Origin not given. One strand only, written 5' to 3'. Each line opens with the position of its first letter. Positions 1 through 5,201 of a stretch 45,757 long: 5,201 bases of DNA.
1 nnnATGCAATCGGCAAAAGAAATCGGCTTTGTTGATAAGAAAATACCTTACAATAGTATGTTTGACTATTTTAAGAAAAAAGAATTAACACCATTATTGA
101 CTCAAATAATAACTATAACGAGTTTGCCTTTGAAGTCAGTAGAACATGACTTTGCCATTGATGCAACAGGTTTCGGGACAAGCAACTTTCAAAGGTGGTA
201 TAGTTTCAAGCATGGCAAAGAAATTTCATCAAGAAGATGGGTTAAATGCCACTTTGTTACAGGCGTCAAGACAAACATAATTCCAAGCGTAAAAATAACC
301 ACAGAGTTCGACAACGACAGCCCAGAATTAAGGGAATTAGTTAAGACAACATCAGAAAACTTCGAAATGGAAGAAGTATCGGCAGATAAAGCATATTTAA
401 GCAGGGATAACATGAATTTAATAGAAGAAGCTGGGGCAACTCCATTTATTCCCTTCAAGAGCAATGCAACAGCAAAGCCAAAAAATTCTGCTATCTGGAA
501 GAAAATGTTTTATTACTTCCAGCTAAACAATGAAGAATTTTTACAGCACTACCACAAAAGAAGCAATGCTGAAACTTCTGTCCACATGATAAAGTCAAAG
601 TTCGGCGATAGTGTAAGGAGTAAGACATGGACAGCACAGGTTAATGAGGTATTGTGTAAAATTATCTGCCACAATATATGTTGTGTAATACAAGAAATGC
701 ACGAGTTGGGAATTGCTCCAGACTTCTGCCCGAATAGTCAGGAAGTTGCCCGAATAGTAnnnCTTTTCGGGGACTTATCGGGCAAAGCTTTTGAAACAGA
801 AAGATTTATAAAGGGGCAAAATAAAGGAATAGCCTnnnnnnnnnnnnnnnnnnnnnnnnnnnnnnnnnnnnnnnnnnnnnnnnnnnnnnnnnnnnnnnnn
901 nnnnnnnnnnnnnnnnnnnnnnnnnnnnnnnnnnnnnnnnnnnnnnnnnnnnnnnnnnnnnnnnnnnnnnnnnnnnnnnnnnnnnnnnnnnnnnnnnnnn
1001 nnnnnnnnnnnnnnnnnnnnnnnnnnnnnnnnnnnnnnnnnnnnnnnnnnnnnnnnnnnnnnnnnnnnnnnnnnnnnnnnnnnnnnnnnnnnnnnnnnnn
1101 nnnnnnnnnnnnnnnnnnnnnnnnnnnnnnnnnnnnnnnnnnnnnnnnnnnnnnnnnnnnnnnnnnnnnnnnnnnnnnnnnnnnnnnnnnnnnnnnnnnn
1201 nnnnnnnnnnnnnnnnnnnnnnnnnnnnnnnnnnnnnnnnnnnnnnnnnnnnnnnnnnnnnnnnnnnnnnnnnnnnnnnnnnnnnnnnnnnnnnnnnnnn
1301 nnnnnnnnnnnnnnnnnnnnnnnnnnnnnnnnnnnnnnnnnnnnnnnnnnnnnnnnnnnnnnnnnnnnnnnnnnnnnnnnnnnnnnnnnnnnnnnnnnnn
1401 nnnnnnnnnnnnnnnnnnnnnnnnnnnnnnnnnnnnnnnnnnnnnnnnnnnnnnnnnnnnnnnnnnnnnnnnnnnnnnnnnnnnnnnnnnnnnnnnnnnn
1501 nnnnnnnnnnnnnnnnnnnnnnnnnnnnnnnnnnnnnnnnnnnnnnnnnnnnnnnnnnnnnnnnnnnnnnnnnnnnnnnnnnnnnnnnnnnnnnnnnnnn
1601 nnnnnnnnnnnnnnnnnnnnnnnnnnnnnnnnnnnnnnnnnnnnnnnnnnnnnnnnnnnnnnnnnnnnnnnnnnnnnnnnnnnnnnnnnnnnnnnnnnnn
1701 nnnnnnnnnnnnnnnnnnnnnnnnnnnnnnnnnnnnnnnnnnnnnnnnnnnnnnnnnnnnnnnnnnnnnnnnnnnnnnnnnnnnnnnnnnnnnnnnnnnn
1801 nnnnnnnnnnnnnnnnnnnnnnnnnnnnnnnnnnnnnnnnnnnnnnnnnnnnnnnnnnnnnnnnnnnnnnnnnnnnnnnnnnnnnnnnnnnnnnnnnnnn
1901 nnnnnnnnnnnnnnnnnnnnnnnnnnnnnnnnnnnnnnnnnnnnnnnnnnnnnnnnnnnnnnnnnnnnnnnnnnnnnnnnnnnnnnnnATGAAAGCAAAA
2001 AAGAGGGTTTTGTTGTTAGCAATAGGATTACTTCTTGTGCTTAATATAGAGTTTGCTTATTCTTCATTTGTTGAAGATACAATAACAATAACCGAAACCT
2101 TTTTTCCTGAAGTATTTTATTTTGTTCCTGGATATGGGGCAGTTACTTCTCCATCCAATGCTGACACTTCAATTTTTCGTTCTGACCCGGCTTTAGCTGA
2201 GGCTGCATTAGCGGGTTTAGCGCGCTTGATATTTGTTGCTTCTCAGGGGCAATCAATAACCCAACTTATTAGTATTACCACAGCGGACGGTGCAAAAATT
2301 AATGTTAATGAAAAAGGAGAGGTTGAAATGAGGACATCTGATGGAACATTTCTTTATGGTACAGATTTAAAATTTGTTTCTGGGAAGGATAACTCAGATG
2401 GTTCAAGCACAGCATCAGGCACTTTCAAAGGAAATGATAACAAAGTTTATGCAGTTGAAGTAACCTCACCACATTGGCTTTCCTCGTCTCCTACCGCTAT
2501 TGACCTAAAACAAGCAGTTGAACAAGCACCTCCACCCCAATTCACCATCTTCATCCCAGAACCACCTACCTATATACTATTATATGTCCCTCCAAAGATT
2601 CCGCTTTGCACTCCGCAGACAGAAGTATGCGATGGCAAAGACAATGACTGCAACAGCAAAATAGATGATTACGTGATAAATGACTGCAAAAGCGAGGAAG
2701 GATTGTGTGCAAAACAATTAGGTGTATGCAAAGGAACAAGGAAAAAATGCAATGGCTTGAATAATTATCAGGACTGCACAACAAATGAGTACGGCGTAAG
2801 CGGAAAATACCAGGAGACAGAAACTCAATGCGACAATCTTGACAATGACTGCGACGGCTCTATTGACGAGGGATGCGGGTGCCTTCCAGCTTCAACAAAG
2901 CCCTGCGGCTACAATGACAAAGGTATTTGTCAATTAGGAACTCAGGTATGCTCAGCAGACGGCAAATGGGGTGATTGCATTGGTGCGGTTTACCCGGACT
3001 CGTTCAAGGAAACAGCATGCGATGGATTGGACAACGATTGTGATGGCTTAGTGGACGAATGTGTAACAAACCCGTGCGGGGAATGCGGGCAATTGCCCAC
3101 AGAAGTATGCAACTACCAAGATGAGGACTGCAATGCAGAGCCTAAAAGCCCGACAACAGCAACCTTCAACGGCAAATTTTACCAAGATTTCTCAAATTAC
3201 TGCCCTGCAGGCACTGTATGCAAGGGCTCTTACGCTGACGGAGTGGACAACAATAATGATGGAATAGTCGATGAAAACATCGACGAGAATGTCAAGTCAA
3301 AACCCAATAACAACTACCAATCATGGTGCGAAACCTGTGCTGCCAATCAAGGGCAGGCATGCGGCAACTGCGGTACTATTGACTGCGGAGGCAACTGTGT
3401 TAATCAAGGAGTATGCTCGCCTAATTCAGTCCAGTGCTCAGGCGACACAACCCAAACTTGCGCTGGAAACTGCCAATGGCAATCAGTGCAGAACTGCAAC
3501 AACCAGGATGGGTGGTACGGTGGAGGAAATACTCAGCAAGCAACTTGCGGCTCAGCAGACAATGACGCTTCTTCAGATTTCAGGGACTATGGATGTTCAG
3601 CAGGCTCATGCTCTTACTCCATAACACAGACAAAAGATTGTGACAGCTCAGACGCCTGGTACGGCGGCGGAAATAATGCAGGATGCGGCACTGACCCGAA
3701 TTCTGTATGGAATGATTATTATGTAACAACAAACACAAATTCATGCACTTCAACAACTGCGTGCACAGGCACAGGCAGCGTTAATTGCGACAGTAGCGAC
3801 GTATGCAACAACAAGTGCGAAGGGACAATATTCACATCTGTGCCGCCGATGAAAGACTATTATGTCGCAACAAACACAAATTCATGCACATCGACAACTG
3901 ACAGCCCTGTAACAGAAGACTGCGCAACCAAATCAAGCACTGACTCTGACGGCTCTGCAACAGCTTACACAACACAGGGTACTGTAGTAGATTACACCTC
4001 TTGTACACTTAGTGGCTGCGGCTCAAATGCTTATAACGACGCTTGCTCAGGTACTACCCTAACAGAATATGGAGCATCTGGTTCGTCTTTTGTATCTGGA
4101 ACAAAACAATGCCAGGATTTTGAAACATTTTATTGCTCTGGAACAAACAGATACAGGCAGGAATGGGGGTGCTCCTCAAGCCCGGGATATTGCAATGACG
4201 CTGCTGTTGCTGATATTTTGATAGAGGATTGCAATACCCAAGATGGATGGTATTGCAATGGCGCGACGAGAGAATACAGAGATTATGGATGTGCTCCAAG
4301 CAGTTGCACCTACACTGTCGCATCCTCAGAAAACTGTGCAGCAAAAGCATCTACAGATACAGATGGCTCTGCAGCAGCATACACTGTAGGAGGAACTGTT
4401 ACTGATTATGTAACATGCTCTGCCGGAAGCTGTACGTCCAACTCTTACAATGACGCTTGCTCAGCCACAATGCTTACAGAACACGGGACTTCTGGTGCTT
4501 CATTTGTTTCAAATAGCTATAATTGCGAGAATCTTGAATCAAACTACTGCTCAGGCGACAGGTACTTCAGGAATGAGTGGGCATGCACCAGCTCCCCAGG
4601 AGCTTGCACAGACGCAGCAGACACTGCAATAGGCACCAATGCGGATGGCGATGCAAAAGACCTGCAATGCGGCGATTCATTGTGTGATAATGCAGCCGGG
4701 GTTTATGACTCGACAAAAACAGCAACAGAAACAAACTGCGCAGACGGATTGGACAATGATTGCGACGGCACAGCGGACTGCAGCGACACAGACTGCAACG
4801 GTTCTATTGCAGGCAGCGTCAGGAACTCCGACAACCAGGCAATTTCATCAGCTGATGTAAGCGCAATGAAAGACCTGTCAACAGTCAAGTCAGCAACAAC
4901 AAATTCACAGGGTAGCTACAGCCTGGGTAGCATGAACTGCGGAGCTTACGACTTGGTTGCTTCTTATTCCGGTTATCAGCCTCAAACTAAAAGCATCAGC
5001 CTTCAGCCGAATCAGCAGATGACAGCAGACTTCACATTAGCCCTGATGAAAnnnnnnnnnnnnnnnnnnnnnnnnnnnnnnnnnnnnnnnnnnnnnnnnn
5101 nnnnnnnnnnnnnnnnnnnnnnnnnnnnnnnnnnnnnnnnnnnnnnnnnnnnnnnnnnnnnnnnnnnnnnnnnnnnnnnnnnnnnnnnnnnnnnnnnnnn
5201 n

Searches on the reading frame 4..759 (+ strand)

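Call 67: search_protein_families(library=pfam, proteins=[window:4-759:+], max_evalue=0.001)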
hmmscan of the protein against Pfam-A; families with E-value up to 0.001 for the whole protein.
window:4-759:+ (252 aa): 1 family
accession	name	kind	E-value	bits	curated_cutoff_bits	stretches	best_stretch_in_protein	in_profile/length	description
PF01609.27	DDE_Tnp_1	-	4e-19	69.6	23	1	50-225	7-200/200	Transposase DDE domain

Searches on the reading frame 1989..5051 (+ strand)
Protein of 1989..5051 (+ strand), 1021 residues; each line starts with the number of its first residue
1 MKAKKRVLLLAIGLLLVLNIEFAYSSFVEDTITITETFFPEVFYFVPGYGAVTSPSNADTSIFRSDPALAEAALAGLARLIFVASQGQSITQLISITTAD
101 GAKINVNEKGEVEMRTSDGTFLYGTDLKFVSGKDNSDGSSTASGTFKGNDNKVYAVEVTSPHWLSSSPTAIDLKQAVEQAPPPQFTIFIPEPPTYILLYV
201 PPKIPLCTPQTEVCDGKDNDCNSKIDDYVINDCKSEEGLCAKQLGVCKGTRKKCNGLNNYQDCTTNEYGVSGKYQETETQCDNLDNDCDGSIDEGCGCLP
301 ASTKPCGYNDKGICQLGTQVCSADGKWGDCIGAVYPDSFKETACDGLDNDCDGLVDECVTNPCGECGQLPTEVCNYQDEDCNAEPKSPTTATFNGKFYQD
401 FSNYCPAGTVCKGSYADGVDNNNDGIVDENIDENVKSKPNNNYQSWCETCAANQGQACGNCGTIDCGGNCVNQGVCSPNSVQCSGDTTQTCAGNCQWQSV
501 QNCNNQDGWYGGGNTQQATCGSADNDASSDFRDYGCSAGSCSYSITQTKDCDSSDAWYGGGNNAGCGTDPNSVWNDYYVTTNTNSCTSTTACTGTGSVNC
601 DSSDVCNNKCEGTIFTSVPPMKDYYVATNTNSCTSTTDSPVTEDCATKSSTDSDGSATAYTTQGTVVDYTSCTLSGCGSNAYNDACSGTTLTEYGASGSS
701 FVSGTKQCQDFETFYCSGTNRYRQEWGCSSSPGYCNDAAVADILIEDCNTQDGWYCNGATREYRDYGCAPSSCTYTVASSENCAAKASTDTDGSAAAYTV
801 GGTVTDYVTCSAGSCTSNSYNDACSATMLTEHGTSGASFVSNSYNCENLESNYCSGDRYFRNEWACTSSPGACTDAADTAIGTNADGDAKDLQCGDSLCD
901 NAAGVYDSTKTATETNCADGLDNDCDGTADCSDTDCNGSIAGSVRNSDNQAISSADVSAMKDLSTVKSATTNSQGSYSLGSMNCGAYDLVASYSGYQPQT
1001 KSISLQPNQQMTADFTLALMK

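Call 67: search_protein_families(library=pfam, proteins=[window:1989-5051:+], max_evalue=0.001)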
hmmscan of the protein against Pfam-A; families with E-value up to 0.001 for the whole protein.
window:1989-5051:+ (1021 aa): 3 families
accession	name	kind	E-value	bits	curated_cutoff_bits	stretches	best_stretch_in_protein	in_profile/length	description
PF13620.12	CarboxypepD_reg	-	3.8e-18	66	32.3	1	939-1017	1-81/82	Carboxypeptidase regulatory-like domain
PF13715.12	CarbopepD_reg_2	-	2.5e-10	40.7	32.2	1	940-1017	1-76/88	CarboxypepD_reg-like domain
PF11617.13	Cu-binding_MopE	-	3.2e-08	34.1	27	1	341-357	15-30/30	Putative metal-binding motif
